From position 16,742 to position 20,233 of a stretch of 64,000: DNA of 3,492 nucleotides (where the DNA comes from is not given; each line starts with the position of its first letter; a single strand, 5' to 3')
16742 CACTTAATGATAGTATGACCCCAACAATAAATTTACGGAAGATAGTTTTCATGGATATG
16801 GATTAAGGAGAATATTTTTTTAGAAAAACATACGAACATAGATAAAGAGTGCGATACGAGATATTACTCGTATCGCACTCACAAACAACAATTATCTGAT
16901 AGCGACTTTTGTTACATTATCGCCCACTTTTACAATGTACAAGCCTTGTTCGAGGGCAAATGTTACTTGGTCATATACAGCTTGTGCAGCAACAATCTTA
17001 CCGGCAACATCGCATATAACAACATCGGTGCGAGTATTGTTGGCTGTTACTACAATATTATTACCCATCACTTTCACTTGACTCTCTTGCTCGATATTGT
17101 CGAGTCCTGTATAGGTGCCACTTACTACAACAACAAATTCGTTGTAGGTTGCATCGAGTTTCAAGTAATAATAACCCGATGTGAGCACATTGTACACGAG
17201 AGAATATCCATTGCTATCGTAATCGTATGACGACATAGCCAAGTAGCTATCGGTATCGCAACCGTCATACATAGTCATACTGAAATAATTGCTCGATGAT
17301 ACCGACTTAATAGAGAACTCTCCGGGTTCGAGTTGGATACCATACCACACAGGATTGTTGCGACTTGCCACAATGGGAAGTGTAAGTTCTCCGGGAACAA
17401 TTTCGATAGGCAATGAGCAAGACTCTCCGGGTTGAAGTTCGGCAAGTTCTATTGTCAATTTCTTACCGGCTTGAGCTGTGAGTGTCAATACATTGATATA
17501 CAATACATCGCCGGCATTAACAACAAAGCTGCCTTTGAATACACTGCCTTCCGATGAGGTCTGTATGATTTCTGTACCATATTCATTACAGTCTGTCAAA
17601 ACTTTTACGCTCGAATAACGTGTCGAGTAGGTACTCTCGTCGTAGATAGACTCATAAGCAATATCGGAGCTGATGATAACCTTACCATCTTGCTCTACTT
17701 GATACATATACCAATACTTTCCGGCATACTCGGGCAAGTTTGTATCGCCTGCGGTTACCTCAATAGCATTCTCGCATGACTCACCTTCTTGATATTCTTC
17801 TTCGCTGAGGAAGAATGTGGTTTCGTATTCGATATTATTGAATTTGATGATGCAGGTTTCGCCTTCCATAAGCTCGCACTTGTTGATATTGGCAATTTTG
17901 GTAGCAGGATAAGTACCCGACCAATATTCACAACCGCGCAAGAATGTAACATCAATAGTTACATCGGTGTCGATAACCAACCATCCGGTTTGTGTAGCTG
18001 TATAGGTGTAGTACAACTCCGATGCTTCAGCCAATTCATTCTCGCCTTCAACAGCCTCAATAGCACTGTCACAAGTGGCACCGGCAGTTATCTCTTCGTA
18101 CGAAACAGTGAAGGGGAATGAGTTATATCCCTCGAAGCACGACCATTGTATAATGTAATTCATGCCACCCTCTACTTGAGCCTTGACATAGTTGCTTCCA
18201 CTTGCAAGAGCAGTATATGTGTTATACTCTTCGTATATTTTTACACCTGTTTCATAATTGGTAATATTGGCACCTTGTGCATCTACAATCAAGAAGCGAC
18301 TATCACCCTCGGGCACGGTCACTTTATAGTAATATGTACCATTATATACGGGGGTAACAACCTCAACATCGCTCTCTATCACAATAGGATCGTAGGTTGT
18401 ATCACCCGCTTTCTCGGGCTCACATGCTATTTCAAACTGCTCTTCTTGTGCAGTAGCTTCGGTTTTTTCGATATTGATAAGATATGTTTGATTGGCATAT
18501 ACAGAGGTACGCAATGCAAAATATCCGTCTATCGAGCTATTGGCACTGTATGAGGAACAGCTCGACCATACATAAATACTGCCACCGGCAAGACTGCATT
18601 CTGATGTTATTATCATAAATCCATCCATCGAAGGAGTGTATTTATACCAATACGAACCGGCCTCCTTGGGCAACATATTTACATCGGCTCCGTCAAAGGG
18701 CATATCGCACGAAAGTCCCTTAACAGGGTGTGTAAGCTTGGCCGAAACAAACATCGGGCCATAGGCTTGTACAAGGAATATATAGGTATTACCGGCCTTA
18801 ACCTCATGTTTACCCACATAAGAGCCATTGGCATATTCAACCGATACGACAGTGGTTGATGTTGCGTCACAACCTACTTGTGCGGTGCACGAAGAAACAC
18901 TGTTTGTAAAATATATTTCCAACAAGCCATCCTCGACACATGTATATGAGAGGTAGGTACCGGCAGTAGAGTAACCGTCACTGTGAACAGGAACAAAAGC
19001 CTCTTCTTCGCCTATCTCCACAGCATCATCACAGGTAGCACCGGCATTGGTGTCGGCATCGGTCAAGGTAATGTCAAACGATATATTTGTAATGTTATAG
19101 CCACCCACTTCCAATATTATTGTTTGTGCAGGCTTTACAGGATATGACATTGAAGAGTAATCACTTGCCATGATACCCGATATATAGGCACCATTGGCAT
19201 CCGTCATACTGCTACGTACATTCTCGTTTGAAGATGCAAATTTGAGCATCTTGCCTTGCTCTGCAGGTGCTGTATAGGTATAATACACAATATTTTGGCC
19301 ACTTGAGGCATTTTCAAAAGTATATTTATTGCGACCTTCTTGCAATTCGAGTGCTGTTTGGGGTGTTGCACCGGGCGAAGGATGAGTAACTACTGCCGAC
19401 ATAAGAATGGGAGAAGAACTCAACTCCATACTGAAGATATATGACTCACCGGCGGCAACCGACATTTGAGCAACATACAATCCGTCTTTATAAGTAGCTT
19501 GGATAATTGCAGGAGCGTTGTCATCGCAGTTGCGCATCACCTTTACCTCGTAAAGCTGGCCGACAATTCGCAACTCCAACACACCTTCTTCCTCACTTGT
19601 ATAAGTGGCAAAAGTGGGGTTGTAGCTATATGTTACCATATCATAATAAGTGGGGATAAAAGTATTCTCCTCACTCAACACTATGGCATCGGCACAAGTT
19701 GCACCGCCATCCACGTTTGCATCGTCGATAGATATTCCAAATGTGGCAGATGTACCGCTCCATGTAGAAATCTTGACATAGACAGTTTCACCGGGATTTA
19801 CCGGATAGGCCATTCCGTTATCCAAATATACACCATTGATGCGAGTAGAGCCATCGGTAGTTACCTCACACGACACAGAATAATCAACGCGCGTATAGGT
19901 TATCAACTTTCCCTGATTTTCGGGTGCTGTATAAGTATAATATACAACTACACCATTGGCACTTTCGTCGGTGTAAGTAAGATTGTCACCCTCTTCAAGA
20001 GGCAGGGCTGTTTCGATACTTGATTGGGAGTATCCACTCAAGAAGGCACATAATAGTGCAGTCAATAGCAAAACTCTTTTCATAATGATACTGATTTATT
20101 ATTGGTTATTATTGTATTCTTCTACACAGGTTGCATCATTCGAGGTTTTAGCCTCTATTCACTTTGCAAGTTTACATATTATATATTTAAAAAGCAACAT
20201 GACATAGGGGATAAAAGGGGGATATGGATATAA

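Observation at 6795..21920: Regulator plus three giant T9SS cargo genes arranged as one co-directional 15-kb block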

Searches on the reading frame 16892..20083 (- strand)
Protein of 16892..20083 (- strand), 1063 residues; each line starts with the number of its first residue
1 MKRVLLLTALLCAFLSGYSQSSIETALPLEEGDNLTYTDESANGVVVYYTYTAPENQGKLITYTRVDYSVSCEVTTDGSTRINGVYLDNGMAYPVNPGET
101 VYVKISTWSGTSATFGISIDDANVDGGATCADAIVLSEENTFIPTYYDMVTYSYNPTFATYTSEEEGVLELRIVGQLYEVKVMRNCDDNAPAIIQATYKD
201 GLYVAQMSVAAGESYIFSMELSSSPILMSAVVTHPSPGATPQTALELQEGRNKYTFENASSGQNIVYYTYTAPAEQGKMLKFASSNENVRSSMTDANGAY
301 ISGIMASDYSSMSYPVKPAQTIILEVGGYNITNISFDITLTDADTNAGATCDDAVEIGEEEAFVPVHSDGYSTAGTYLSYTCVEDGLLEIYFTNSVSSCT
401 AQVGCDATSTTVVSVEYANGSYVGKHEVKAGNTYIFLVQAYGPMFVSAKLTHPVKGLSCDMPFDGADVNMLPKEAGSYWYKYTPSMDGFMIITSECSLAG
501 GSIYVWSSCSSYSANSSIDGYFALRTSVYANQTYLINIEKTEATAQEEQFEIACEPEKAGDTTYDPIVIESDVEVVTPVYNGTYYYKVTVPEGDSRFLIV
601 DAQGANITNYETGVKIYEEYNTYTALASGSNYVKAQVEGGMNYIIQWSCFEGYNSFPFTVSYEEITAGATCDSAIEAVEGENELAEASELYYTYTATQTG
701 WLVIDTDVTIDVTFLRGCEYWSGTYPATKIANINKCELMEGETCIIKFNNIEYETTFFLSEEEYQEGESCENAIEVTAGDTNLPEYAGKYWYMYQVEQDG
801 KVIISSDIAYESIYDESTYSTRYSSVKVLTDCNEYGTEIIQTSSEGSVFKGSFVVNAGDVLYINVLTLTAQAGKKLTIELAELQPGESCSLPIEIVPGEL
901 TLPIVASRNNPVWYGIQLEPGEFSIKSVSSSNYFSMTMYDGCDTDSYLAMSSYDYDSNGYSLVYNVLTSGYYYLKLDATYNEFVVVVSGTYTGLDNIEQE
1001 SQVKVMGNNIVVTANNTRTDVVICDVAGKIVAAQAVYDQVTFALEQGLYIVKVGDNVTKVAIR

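Call 7: search_protein_families(library=pfam, proteins=[window:16892-20083:-], max_evalue=0.01)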
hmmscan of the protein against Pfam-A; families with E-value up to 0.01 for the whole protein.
window:16892-20083:- (1063 aa): 1 family
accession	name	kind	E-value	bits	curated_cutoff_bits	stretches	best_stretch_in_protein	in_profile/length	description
PF19910.5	DUF6383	-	0.00014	22.4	23.7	1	995-1060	5-72/74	Domain of unknown function (DUF6383)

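Call 8: search_protein_families(library=ncbifam, proteins=[window:16892-20083:-], max_evalue=0.01)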
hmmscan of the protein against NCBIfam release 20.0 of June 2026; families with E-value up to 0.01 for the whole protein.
window:16892-20083:- (1063 aa): 1 family
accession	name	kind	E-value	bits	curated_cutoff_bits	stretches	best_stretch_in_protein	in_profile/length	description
TIGR04183.1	Por_Secre_tail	domain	0.0013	18.7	23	1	1008-1056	10-61/72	T9SS type A sorting domain-containing protein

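Call 37: find_homologous_proteins(query=window:16892-20083:-)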
Query window:16892-20083:- (1063 aa): 160 proteins with E <= 0.001 among 8000 candidates; the best 120 are listed.
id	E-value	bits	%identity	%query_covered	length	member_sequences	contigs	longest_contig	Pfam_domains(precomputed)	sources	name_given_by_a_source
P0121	0.0e+0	2345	99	100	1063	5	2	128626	-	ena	-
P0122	0.0e+0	1559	65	100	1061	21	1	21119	-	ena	-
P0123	0.0e+0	1544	65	100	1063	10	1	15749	-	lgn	-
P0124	0.0e+0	1149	52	100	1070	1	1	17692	-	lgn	-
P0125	0.0e+0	1109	51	100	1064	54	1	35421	-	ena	-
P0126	0.0e+0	1095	50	100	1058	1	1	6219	-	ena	-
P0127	0.0e+0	1092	51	99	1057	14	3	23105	-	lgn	-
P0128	0.0e+0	1092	61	79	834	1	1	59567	-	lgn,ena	-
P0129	0.0e+0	1063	59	77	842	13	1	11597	-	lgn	-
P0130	0.0e+0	1049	58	79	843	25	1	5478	-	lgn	-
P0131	0.0e+0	1043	56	78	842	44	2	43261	-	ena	-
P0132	0.0e+0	1040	58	78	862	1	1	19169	PF27397.1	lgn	-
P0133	0.0e+0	1036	58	77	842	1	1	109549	-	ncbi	-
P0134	0.0e+0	1033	55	77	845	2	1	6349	-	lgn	-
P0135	0.0e+0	1030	57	78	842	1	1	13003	-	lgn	-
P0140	2.2e-165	571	41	78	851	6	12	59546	PF23759.2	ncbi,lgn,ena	-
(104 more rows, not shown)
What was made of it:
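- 16892..20083 (-): G1: 1063-aa secreted protein. Signal peptide, about nine CUB/collagen-binding-domain-like beta-sandwich modules (residues 24-238 duplicated as 242-456), CTD about 1000-1063 (coordinates 16895-17086). NCBI names an orthologue 'T9SS type A sorting domain-containing protein' (call 37).
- An orthologue is named a T9SS type A sorting protein by NCBI (call 37).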

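Call 38: search_protein_families(library=pfam, proteins=[P0140, P0132], max_evalue=0.001)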
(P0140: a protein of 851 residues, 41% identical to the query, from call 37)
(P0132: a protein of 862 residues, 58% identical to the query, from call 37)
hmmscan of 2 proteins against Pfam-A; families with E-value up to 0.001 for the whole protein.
P0140 (851 aa): 2 families
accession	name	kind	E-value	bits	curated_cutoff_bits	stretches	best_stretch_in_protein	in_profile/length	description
PF23759.1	GBD_T9SS_assoc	-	3.1e-07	31.1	27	1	267-340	46-116/116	Galactose binding domain-like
PF19910.5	DUF6383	-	5.3e-06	26.9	23.7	1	781-849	5-74/74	Domain of unknown function (DUF6383)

P0132 (862 aa): 0 families
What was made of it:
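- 16892..20083 (-): Orthologues hit GBD_T9SS_assoc and DUF6383 (call 38).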

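Call 50: search_solved_structures(query=A3, max_evalue=1)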
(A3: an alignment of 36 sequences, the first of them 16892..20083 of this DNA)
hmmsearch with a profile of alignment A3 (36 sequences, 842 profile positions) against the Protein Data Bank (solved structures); distinct sequences matched with E-value up to 1: 3.
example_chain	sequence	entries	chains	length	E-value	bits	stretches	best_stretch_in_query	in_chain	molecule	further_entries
7pq4_A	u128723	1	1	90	0.0017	19.7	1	769-841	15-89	Arginine-specific cysteine proteinase (Arg-gingipain)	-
5ag9_A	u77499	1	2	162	0.0024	19.2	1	736-841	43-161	Gingipain R2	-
5hfs_A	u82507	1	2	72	0.017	16.4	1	776-841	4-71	Gingipain R2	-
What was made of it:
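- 16892..20083 (-): The family profile hits gingipain CTD structures (call 50).
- On T9SS type A CTD cargo (TIGR04183 / PF18962): The G1 family profile matches solved gingipain CTDs 7pq4, 5ag9 and 5hfs at E 0.002-0.02 (call 50).
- Closest known: Porphyromonas gingivalis gingipain-adhesin surface complexes. Same: The G1 family profile matches gingipain CTD structures (calls 7, 8, 50).
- The G1 family profile matches solved gingipain CTDs (call 50).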

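Call 64: predict_structure(alignment_id=A3)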
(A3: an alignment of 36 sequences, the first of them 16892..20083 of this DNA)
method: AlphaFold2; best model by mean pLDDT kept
length: 1063 residues; sequences in the alignment: 36
mean_pLDDT: 84.2   pTM: 0.45
mean pLDDT of the five models: 84.2, 83.7, 83.4, 82.9, 82.5
residues with pLDDT >= 90: 330; 70-90: 657; 50-70: 54; < 50: 22
segments of 3 or more residues with pLDDT < 50: 1-3, 10-19, 993-999
pLDDT, mean of each block of 10 residues (from residue 1): 48 43 81 85 80 91 84 83 81 90 85 90 87 90 84 88 91 86 87 80 86 92 86 86 90 85 87 91 88 85 76 91 90 91 89 91 82 85 91 90 89 81 89 93 90 87 90 90 92 74 84 80 86 90 85 91 90 90 92 88 85 90 83 89 92 88 86 88 88 89 87 81 73 83 89 90 84 89 85 88 89 61 84 78 72 83 87 89 79 81 72 84 83 87 80 79 85 86 81 44 74 81 84 83 82 82 68
secondary structure, 60 per line:
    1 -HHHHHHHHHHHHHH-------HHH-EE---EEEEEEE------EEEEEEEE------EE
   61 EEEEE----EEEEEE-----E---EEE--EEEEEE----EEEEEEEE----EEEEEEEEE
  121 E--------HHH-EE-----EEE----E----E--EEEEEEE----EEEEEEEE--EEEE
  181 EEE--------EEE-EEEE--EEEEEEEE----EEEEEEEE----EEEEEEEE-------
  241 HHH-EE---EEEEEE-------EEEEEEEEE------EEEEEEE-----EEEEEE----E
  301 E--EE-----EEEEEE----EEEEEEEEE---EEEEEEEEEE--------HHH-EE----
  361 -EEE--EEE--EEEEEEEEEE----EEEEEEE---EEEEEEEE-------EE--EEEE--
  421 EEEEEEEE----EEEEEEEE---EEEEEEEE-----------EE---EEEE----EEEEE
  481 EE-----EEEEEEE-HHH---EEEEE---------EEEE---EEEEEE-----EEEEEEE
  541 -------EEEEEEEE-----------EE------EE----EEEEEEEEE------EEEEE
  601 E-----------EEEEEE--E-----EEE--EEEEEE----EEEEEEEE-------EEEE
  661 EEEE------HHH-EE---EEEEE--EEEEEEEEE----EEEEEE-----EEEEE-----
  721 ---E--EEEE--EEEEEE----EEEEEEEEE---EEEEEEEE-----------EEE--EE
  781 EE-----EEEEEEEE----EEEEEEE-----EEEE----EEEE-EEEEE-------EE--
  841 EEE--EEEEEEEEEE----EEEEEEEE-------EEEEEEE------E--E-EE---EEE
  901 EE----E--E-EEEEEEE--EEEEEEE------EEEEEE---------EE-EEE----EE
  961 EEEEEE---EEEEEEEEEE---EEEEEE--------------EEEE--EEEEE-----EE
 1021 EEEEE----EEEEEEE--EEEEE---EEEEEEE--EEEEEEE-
elements in order (helices of 4 or more, strands of 3 or more residues): H2-15 E32-38 E45-52 E59-65 E70-75 E85-87 E90-95 E100-107 E112-121 E141-143 E156-162 E167-174 E177-183 E192-194 E196-199 E202-209 E214-221 E226-233 E250-255 E263-271 E278-284 E290-295 E311-316 E321-329 E333-342 E362-364 E367-369 E372-381 E386-392 E396-403 E415-418 E421-428 E433-440 E444-451 E468-471 E476-482 E488-494 E502-506 E516-519 E523-528 E534-540 E548-555 E581-589 E596-601 E613-618 E627-629 E632-637 E642-649 E657-664 E680-684 E687-695 E700-705 E711-715 E727-730 E733-738 E743-751 E755-762 E774-776 E779-782 E788-795 E800-806 E812-815 E820-823 E825-829 E841-843 E846-855 E860-867 E875-881 E898-902 E912-918 E921-927 E934-939 E952-954 E959-966 E970-979 E983-988 E1003-1006 E1009-1013 E1019-1025 E1030-1036 E1039-1043 E1047-1053 E1056-1062
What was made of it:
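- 16892..20083 (-): AlphaFold2 model with pLDDT 84.2 (call 64).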

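Call 67: fold_search(model_id=the predicted structure, library=pdb)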
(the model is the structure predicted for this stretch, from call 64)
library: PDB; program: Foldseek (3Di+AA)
matches with E <= 10: 1119; with E <= 0.001: 36
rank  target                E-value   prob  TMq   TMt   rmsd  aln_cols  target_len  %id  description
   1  3kq4_B                1.8e-07  1.00  0.10  0.19  21.6       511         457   10  Structure of Intrinsic Factor-Cobalamin bound to its receptor Cubilin (released 2010-03-09)
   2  5iku                  3.8e-06  1.00  0.09  0.33  13.6       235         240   14  Crystal structure of the Hathewaya histolytica ColG tandem collagen-binding domain s3as3b in the presence of calcium at  (released 2017-03-15)
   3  2qqk_A                5.8e-06  1.00  0.13  0.20  17.4       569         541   10  Neuropilin-2 a1a2b1b2 Domains in Complex with a Semaphorin-Blocking Fab (released 2007-11-20)
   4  9h9a                  1.8e-05  0.97  0.08  0.08  27.6       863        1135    7  native structure of the full-length pesticidal protein Cry8Ba2, from crystals formed in vivo (form 1) (released 2025-12-03)
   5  7q60                  3.0e-05  0.47  0.08  0.08  41.1      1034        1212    8  Structure of TEV cleaved A2ML1 (A2ML1-TE) (released 2022-04-20)
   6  4gz9_A                3.7e-05  1.00  0.11  0.16  18.2       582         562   11  Mouse Neuropilin-1, extracellular domains 1-4 (a1a2b1b2) (released 2012-10-17)
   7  9qco_B                4.9e-05  0.98  0.11  0.18  22.7       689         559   10  NTNH-HA70 complex from Clostridium botulinum Serotype B1 (released 2025-09-10)
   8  9qc8_E                1.2e-04  0.97  0.11  0.19  22.2       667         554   10  BoNT-NTNH-HA70 complex from Clostridium botulinum Serotype B1 (released 2025-09-10)
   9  8h3u_A                1.3e-04  0.99  0.11  0.17  26.3       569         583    9  Inhibitor-bound EP, polyA model (released 2022-11-23)
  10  9nrc_A                1.3e-04  0.91  0.11  0.15  25.5       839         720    8  TMPRSS6 in complex with REGN7999 Fab and REGN8023 Fab (released 2025-07-09)
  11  8ziy_A                1.4e-04  1.00  0.15  0.23  20.4       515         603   10  trypsinogen-EP-E574A (released 2025-05-21)
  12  8zi4_A                1.7e-04  0.99  0.14  0.21  21.5       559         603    9  Cryo-EM structure of wtEP-trypsinogen (released 2025-05-21)
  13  9qco_C                2.1e-04  0.96  0.12  0.19  21.4       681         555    9  NTNH-HA70 complex from Clostridium botulinum Serotype B1 (released 2025-09-10)
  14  9qc8_D                2.1e-04  0.95  0.11  0.18  22.1       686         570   10  BoNT-NTNH-HA70 complex from Clostridium botulinum Serotype B1 (released 2025-09-10)
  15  9ug6_B                2.2e-04  0.98  0.12  0.19  22.7       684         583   10  Crystal structure of HA3 from Clostridium botulinum type B with alpha2,6-sialyllactose (released 2025-11-05)
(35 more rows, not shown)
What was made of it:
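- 16892..20083 (-): Foldseek matches cubilin CUB, ColG s3a-s3b, neuropilin and HA70 (call 67).
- Closest known: ColG collagen-binding domains, CUB domains and Pfam GBD_T9SS_assoc. Same: Orthologues hit GBD_T9SS_assoc (calls 38, 67).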

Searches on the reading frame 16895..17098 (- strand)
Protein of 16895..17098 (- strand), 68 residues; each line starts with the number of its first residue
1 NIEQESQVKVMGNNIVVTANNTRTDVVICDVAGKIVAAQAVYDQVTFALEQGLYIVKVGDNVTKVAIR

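Call 10: search_protein_families(library=pfam, proteins=[window:16895-17098:-], max_evalue=10)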
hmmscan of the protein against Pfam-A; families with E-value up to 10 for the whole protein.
seq(68 aa): 3 families
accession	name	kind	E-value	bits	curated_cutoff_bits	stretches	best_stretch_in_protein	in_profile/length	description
PF19910.5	DUF6383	-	8.3e-06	26.3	23.7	1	2-66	7-73/74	Domain of unknown function (DUF6383)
PF18962.6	Por_Secre_tail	-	0.0014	19.4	27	1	16-64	11-68/75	Secretion system C-terminal sorting domain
PF13285.11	DUF4073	-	0.067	13.3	28.8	1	3-33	51-81/157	Domain of unknown function (DUF4073)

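Call 11: search_protein_families(library=ncbifam, proteins=[window:16895-17098:-], max_evalue=10)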
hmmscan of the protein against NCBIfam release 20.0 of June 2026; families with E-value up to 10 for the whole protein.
seq(68 aa): 5 families
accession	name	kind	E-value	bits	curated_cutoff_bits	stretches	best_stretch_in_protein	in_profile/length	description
TIGR04183.1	Por_Secre_tail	domain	7.7e-06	25.8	23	1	13-61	10-61/72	T9SS type A sorting domain-containing protein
NF004037.0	PRK05518.1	equivalog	0.022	14.5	184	1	2-59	123-177/181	50S ribosomal protein L6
TIGR03653.1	uL6_arch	equivalog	0.067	13.1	185.4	1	1-57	116-169/170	50S ribosomal protein L6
NF033708.1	T9SS_Cterm_ChiA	domain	0.099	12.5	40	1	25-61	3-44/55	T9SS sorting signal type C domain-containing protein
NF008399.0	PRK11198.1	equivalog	0.23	11.9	134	1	5-66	51-110/149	peptidoglycan-binding protein LysM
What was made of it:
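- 16892..20083 (-): The tail alone scores 25.8 on TIGR04183 (call 11).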

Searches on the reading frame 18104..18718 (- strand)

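Call 69: search_protein_families(library=pfam, proteins=[window:18104-18718:-], max_evalue=0.1)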
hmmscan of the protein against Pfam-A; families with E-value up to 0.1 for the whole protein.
window:18104-18718:- (205 aa): 2 families
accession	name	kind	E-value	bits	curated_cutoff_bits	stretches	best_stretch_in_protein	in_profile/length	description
PF10365.15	DUF2436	-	0.0017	18.6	25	1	50-156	36-139/164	Domain of unknown function (DUF2436)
PF23759.1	GBD_T9SS_assoc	-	0.015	16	27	1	23-97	46-116/116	Galactose binding domain-like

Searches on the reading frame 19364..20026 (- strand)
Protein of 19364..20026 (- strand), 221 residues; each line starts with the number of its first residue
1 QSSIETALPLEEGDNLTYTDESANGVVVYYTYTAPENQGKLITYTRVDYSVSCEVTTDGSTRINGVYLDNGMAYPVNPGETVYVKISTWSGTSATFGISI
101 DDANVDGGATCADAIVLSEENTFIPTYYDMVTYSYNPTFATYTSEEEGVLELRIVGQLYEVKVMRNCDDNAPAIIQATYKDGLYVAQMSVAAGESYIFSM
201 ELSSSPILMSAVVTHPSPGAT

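Call 69: search_protein_families(library=pfam, proteins=[window:19364-20026:-], max_evalue=0.1)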
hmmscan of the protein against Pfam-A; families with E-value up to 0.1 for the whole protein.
window:19364-20026:- (221 aa): 1 family
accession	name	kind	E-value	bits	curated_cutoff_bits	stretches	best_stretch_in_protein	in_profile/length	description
PF11191.13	DUF2782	-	0.08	13.5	26.8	0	135-164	21-50/88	Protein of unknown function (DUF2782)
